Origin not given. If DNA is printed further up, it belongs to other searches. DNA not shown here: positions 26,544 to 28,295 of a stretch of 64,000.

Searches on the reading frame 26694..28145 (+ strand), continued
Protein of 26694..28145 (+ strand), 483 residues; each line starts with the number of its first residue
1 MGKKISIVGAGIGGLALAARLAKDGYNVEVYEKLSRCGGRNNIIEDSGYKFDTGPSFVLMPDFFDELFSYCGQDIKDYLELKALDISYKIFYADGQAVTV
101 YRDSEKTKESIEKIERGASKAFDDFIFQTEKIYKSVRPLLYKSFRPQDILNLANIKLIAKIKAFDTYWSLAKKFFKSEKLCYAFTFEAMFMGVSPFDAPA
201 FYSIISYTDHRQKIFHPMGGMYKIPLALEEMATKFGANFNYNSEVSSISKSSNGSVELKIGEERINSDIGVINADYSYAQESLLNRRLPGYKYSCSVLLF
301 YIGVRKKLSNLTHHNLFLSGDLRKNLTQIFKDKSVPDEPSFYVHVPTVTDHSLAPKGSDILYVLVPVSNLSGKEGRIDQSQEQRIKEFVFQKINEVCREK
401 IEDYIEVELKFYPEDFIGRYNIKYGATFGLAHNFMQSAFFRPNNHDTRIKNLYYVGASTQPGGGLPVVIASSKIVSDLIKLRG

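Call 27: search_protein_families(library=ncbifam, proteins=[L083:2541-3734:+, L083:3521-4633:+, L083:4630-6315:+, L083:6315-6704:+, L083:6701-7900:+], max_evalue=0.00001)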
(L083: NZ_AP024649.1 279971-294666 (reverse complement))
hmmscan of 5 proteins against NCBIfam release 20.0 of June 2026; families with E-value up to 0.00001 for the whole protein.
L083:2541-3734:+ (397 aa): 16 families
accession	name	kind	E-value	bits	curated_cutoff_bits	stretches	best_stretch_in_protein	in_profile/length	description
NF041169.1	f2_encap_cargo4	exception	7.7e-49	166.7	450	1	78-396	48-333/334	family 2 encapsulin nanocompartment cargo protein polyprenyl transferase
NF042416.1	GFPPS_Mycobact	equivalog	3e-38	131.7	600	1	41-393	2-346/350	bifunctional (2E,6E)-farnesyl/geranyl diphosphate synthase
NF041003.1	GGPP_syn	equivalog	1.3e-22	80.4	500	2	168-314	98-244/326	geranylgeranyl diphosphate synthase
NF045549.1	GGPPsyn_IdsB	equivalog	8.2e-22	77.7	475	2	169-325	124-277/346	geranylgeranyl diphosphate synthase IdsB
NF040698.1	IdsA_Meth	equivalog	3.5e-21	75.8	468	2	168-316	100-249/328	short chain isoprenyl diphosphate synthase IdsA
NF045485.1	FPPsyn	subfamily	1e-20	74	275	2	174-310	103-241/288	farnesyl diphosphate synthase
TIGR02749.1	prenyl_cyano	equivalog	1.6e-18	66.8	383.2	1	175-317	112-247/322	solanesyl diphosphate synthase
NF008140.0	PRK10888.1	equivalog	3.3e-18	66.1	412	1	173-316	107-243/323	octaprenyl diphosphate synthase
NF042417.1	NPPPS_Mycobact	equivalog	3.2e-16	59.3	600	1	99-321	69-260/335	nonaprenyl/(2E,6E)-farnesyl/geranylgeranyl diphosphat synthase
NF040789.2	gerfarn_diphsyn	equivalog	5.4e-16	58.7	560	1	174-318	126-268/345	geranylfarnesyl diphosphate synthase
TIGR02748.1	GerC3_HepT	equivalog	1.2e-11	44.3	456.55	0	111-143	65-97/319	heptaprenyl diphosphate synthase component II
NF045685.1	GGPPSynCrtE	equivalog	5.1e-10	38.9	460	1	174-310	108-246/293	geranylgeranyl diphosphate synthase CrtE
NF007877.0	PRK10581.1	equivalog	2.1e-08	33.7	321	0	256-310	194-249/299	(2E,6E)-farnesyl diphosphate synthase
NF045628.1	HxpDPsynlarge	equivalog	2.1e-08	33.5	500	0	106-142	52-88/311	hexaprenyl-diphosphate synthase large subunit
NF040627.1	GFPS_Meth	equivalog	3.7e-08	33.2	600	0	109-143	60-94/285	geranylfarnesyl diphosphate synthase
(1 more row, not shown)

L083:3521-4633:+ (370 aa): 5 families
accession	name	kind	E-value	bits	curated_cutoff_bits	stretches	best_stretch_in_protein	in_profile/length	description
TIGR03465.1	HpnD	equivalog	1.1e-19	70.5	278.6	1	95-281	3-168/267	presqualene diphosphate synthase HpnD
NF045686.1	PhytoSynCyanob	equivalog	2.3e-15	56.5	550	1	88-355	22-297/310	15-cis-phytoene synthase CrtB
TIGR03464.1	HpnC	equivalog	5.2e-14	52.4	250.45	1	101-335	9-222/267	squalene synthase HpnC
NF042419.1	Phyto_syn_CrtB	equivalog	1.1e-10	41.6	480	1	90-282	7-187/306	15-cis-phytoene synthase CrtB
NF045921.1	PhytnSynCrtBRhod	equivalog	1.2e-08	34.9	500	1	90-358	10-272/307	15-cis-phytoene synthase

L083:4630-6315:+ (561 aa): 24 families
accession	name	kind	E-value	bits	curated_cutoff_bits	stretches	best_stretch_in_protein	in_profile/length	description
TIGR02734.1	crtI_fam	subfamily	4.9e-166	553.3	238.1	1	10-548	1-499/504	phytoene desaturase family protein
NF058655.1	CrtID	equivalog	8.7e-136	453.5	640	2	11-268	2-251/478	bifunctional phytoene desaturase/3,4-desaturase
NF042421.1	hydcarot_desat_CrtD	equivalog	1.4e-56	192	500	2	7-269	1-256/487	1-hydroxycarotenoid 3,4-desaturase CrtD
NF045637.1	carotdesatCrtDProt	equivalog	3.6e-53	180.8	580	2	11-269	2-254/485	1-hydroxycarotenoid 3,4-desaturase CrtD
NF045689.1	BCarotKetCrtO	equivalog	5.6e-20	71.4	1000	2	387-522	381-522/563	beta-carotene ketolase CrtO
TIGR02730.1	carot_isom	equivalog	3.1e-16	59.3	586.9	1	10-62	3-55/493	carotenoid isomerase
TIGR02733.1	desat_CrtD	equivalog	6.7e-15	54.7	549.7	1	9-60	3-54/492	C-3',4' desaturase CrtD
NF005560.0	PRK07233.1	equivalog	2.8e-13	49.5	252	1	9-57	2-50/435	hypothetical protein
TIGR03467.1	HpnE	equivalog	4.8e-12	45.9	283.05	1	11-141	2-132/430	hydroxysqualene dehydroxylase HpnE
NF005548.0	PRK07208.1-4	equivalog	1.6e-11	43.5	389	1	7-61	3-57/488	hypothetical protein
NF005547.0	PRK07208.1-3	equivalog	2.7e-10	39.6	380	1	9-60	6-57/465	hypothetical protein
TIGR00562.1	proto_IX_ox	equivalog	3e-09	36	97.85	1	7-61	2-58/470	protoporphyrinogen oxidase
NF008845.0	PRK11883.1-5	equivalog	1.2e-08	33.7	560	1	8-64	5-67/468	protoporphyrinogen oxidase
NF005545.0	PRK07208.1-1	equivalog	1.8e-08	33.2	451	1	6-60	6-61/504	hypothetical protein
TIGR03997.1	mycofact_OYE_2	equivalog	5.5e-07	28.4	793.15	1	5-48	376-420/645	mycofactocin system FadH/OYE family oxidoreductase 2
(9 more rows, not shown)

L083:6315-6704:+ (129 aa): 1 family
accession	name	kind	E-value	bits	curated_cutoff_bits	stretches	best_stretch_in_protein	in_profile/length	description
TIGR03462.1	CarR_dom_SF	subfamily_domain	7.5e-14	52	39.4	1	4-93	2-88/89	lycopene cyclase domain-containing protein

L083:6701-7900:+ (399 aa): 7 families
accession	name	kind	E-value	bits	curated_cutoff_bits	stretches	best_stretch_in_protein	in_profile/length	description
NF009608.0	PRK13105.1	equivalog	3.8e-141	469.4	217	1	111-395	5-289/291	prenyltransferase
NF010119.0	PRK13595.1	equivalog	6.6e-44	150.5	248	1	117-347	14-242/292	prenyltransferase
NF009516.0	PRK12875.1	equivalog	5.8e-39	133.9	205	1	117-349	19-248/292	prenyltransferase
NF009523.0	PRK12884.1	equivalog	2.6e-12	46.5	269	1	136-332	25-213/279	prenyltransferase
TIGR03462.1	CarR_dom_SF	subfamily_domain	4.3e-10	40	39.4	1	2-97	2-89/89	lycopene cyclase domain-containing protein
TIGR01475.1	ubiA_other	subfamily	8.2e-09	35.3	180.8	1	138-343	25-227/282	UbiA-like polyprenyltransferase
NF009525.0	PRK12887.1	equivalog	1.8e-07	30.8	226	1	145-337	51-246/310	homogentisate phytyltransferase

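Call 41: find_related_loci(query=window:26694-28145:+, collection=metagenome_contigs, flank=10000)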
Query window:26694-28145:+ (483 aa) in metagenome_contigs; peptide patterns used: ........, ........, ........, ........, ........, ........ (x = any residue, [..] = any of these).
208 stretches matched a pattern; 101 encode a relative of the query (tblastn E <= 1e-3); the best 80 are kept; 80 distinct loci.
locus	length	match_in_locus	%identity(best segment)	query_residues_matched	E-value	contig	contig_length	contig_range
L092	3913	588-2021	64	1-480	0e+0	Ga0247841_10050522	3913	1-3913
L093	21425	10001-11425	64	1-477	0e+0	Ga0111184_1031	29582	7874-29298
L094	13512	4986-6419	64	1-480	0e+0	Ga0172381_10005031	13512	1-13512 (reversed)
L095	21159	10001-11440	63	1-482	0e+0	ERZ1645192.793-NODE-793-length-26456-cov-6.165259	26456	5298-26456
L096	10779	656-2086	65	1-479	0e+0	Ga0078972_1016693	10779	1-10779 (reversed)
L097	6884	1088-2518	65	1-479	0e+0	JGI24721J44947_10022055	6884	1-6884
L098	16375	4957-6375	64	5-479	0e+0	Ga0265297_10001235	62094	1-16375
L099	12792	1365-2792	63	1-479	0e+0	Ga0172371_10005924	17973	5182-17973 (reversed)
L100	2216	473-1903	64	1-479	0e+0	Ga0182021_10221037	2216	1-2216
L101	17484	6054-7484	65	1-479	0e+0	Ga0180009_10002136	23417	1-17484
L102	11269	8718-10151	63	1-480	0e+0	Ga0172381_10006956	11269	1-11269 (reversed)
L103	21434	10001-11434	63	1-480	0e+0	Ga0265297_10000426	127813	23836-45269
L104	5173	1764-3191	64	1-479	0e+0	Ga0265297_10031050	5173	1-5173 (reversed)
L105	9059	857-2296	63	1-482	0e+0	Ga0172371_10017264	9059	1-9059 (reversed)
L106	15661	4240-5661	64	3-479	0e+0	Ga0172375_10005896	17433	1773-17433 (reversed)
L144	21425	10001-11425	62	3-479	0e+0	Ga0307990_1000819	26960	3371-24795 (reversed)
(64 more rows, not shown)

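Call 55: get_annotated_region(hit=H55, flank=12000)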
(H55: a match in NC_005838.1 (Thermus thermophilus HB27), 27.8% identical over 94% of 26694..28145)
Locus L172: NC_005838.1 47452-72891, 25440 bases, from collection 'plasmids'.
description: Thermus thermophilus HB27 plasmid pTT27, complete sequence
organism: Thermus thermophilus HB27 (NCBI taxid 262724)
taxonomy: Bacteria; Deinococcota; Deinococci; Thermales; Thermaceae; Thermus; Thermus thermophilus; Thermus thermophilus HB27
host: -; source: -; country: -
typing (MOB-suite, as given by PLSDB): non-mobilizable; replicon rep_cluster_1121
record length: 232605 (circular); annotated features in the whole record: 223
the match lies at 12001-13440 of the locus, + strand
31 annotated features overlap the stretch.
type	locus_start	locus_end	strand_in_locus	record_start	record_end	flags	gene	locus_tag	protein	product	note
CDS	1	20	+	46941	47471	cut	-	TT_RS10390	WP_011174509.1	flavin reductase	-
CDS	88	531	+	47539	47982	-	-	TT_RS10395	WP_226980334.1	YceI family protein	-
CDS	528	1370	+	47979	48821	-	uvsE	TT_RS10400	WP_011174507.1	UV DNA damage repair endonuclease UvsE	GO:0006281 - DNA repair [Evidence IEA]; GO:0009650 - UV protection [Evidence IEA]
CDS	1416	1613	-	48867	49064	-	-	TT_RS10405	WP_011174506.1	DUF4926 domain-containing protein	-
CDS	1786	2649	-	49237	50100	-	-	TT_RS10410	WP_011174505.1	complex I NDUFA9 subunit family protein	-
CDS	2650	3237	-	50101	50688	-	ldrP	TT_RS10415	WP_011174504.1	transcriptional regulator LdrP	-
CDS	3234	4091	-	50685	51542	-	carH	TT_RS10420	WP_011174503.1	HTH-type transcriptional repressor CarH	-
CDS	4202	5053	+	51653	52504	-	-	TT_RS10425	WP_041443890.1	phytoene/squalene synthase family protein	GO:0008299 - isoprenoid biosynthetic process [Evidence IEA]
CDS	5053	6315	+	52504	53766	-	phr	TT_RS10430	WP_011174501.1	deoxyribodipyrimidine photo-lyase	-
CDS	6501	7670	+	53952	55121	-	-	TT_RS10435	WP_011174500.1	cytochrome P450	-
CDS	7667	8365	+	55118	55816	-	-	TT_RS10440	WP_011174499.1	lycopene cyclase domain-containing protein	-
CDS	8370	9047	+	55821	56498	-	-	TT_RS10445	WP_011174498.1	lysophospholipid acyltransferase family protein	-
CDS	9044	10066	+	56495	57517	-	-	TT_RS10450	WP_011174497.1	glycosyltransferase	-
CDS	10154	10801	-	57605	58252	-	-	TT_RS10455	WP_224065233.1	transposase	GO:0006313 - DNA transposition [Evidence IEA]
CDS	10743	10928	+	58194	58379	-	-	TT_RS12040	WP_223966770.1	hypothetical protein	-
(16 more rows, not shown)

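Call 59: search_protein_families(library=pfam, proteins=[L102:68-1024:+, L102:1074-2597:-, L102:2735-3352:+, L102:3359-3805:+, L102:3815-4624:+, L102:4707-5654:+, L102:5651-6169:+, L102:6156-7076:-, L102:7063-7470:-, L102:7603-8721:+], max_evalue=0.0001)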
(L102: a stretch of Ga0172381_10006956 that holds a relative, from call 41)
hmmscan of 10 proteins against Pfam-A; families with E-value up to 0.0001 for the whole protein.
L102:68-1024:+ (318 aa): 14 families
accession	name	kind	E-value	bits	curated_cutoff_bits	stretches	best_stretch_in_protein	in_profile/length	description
PF07719.23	TPR_2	-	1e-18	66.3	27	1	184-214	3-33/34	Tetratricopeptide repeat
PF14559.12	TPR_19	-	1.4e-17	64.2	25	1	193-243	2-52/68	Tetratricopeptide repeat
PF13181.12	TPR_8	-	2.7e-16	58.7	25.7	0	219-243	4-28/34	Tetratricopeptide repeat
PF13431.12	TPR_17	-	1e-15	57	24.4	0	170-202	1-33/34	Tetratricopeptide repeat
PF00515.34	TPR_1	-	1.2e-15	56.9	27.8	1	184-215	3-34/34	Tetratricopeptide repeat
PF13432.12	TPR_16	-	2.1e-12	47.6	32.7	0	257-312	4-59/65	Tetratricopeptide repeat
PF13414.12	TPR_11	-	5.4e-12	45.6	26.8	1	189-230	1-42/42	TPR repeat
PF13424.12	TPR_12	-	5.5e-11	42.9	30.1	1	183-243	4-72/77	Tetratricopeptide repeat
PF13428.12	TPR_14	-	2.4e-10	40.5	23.5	0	188-224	7-43/44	Tetratricopeptide repeat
PF13176.12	TPR_7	-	4.4e-08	33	27.9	0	185-211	2-28/36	Tetratricopeptide repeat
PF13374.12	TPR_10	-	6.2e-08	32.9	27.5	0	183-211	3-31/42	Tetratricopeptide repeat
PF07721.20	TPR_4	-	1.1e-06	29.1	27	0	217-241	2-26/26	Tetratricopeptide repeat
PF23914.1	TPR_CcmH_CycH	-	9.2e-06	26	42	0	255-308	55-108/158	Cytochrome c-type biogenesis protein H TPR domain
PF13174.12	TPR_6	-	9.5e-06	26.4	26.3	0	222-243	6-27/33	Tetratricopeptide repeat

L102:1074-2597:- (507 aa): 5 families
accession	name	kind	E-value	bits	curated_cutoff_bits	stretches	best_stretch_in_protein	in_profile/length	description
PF01078.27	Mg_chelatase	-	1.9e-92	308.8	20.3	1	193-399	1-206/207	Magnesium chelatase, subunit ChlI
PF13541.12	ChlI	-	1.6e-42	144.7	27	1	20-142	1-121/121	Subunit ChlI of Mg-chelatase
PF13335.12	Mg_chelatase_C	-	6.7e-30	104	26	1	407-502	2-94/94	Magnesium chelatase, subunit ChlI C-terminal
PF00493.29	MCM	-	1.5e-09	37.8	23.3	1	292-363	114-184/224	MCM P-loop domain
PF07728.20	AAA_5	-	2.2e-07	31.4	22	1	216-353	1-125/139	AAA domain (dynein-related subfamily)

L102:2735-3352:+ (205 aa): 1 family
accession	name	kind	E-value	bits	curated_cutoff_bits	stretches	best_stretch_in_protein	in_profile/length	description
PF06785.16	UPF0242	-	8.7e-05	23.1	33.5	0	9-164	40-174/194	Uncharacterised protein family (UPF0242) N-terminus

L102:3359-3805:+ (148 aa): 1 family
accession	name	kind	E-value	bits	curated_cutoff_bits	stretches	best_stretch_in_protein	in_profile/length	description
PF02681.20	DUF212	-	5.6e-48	162.7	26.5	1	9-143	1-126/126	Divergent PAP2 family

L102:3815-4624:+ (269 aa): 3 families
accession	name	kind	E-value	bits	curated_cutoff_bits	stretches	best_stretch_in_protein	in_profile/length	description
PF03734.19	YkuD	-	3.1e-22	80.2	23.4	1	150-267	4-146/146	L,D-transpeptidase catalytic domain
PF01476.26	LysM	-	4.6e-13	49.3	20.9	1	102-144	1-43/43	LysM domain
PF23473.1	LysM3_LYK4_5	-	3.9e-06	27.3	29.3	1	102-137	5-40/48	LYK4/5 LysM3 domain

L102:4707-5654:+ (315 aa): 2 families
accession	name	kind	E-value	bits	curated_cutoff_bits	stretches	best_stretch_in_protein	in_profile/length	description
PF03255.19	ACCA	-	6.9e-147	489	23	1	4-312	2-310/310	Acetyl co-enzyme A carboxylase carboxyltransferase-like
PF01039.27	Carboxyl_trans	-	3.3e-18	66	22.3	1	52-243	236-427/493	Carboxyl transferase domain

L102:5651-6169:+ (172 aa): 1 family
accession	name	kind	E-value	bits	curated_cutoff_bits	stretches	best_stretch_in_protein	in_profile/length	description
PF03551.20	PadR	-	1.7e-17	63.6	27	1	8-80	1-73/75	Transcriptional regulator PadR-like family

L102:6156-7076:- (306 aa): 1 family
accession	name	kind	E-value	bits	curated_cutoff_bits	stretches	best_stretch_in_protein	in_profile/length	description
PF01040.23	UbiA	-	6e-34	117.9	34.2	1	25-263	2-231/250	UbiA prenyltransferase family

L102:7063-7470:- (135 aa): 1 family
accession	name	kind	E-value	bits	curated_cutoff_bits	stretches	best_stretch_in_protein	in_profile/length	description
PF07681.17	DoxX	-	5.3e-14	53.1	23.6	1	13-97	1-82/85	DoxX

L102:7603-8721:+ (372 aa): 6 families
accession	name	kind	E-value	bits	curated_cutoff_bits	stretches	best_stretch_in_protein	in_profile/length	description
PF07992.20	Pyr_redox_2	-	2.6e-35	122.7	26.1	1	3-276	2-279/291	Pyridine nucleotide-disulphide oxidoreductase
PF00070.33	Pyr_redox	-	1.2e-13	51.8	22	1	143-216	2-69/82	Pyridine nucleotide-disulphide oxidoreductase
PF01266.30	DAO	-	9.2e-08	32.4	27.9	0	4-35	2-31/353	FAD dependent oxidoreductase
PF13454.12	NAD_binding_9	-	2.3e-05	24.9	21.8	0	5-35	1-33/155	FAD-NAD(P)-binding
PF13738.12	Pyr_redox_3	-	3.3e-05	23.7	30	0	73-220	100-247/305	Pyridine nucleotide-disulphide oxidoreductase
PF13450.12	NAD_binding_8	-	8.9e-05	23.1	21.9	0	6-34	1-27/68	NAD(P)-binding Rossmann-like domain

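Call 60: search_protein_families(library=ncbifam, proteins=[L102:6156-7076:-], max_evalue=1e-10)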
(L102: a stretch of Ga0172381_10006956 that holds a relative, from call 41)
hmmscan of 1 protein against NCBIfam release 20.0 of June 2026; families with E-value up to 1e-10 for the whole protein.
L102:6156-7076:- (306 aa): 10 families
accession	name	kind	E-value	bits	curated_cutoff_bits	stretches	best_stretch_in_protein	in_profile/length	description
NF004749.0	PRK06080.1-1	equivalog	4.2e-55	187.1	277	1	7-301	17-308/311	1,4-dihydroxy-2-naphthoate polyprenyltransferase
NF004751.0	PRK06080.1-3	equivalog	4.5e-52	177.4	264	1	10-299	11-294/296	1,4-dihydroxy-2-naphthoate polyprenyltransferase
NF004617.0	PRK05951.1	equivalog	4.1e-45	154.2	239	1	9-302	15-301/306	prenyltransferase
NF009926.0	PRK13387.1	equivalog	8e-38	130.3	316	1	15-301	9-314/317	1,4-dihydroxy-2-naphthoate polyprenyltransferase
NF004750.0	PRK06080.1-2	equivalog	7.9e-36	123.9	346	1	8-299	5-299/301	1,4-dihydroxy-2-naphthoate polyprenyltransferase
NF004753.0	PRK06080.1-5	equivalog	3.3e-33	115.2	555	1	15-300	17-305/312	1,4-dihydroxy-2-naphthoate polyprenyltransferase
TIGR00751.1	menA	equivalog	9.6e-33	113.8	102.15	1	24-268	8-257/284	1,4-dihydroxy-2-naphthoate octaprenyltransferase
TIGR02235.1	menA_cyano-plnt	equivalog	7.9e-32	110.7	225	1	12-299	2-284/285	2-carboxy-1,4-naphthoquinone phytyltransferase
NF004752.0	PRK06080.1-4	subfamily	2.5e-25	89.7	289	1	22-262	16-263/300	1,4-dihydroxy-2-naphthoate polyprenyltransferase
NF004754.0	PRK06080.1-6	equivalog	3.4e-24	85.8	522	1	12-301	12-304/308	1,4-dihydroxy-2-naphthoate polyprenyltransferase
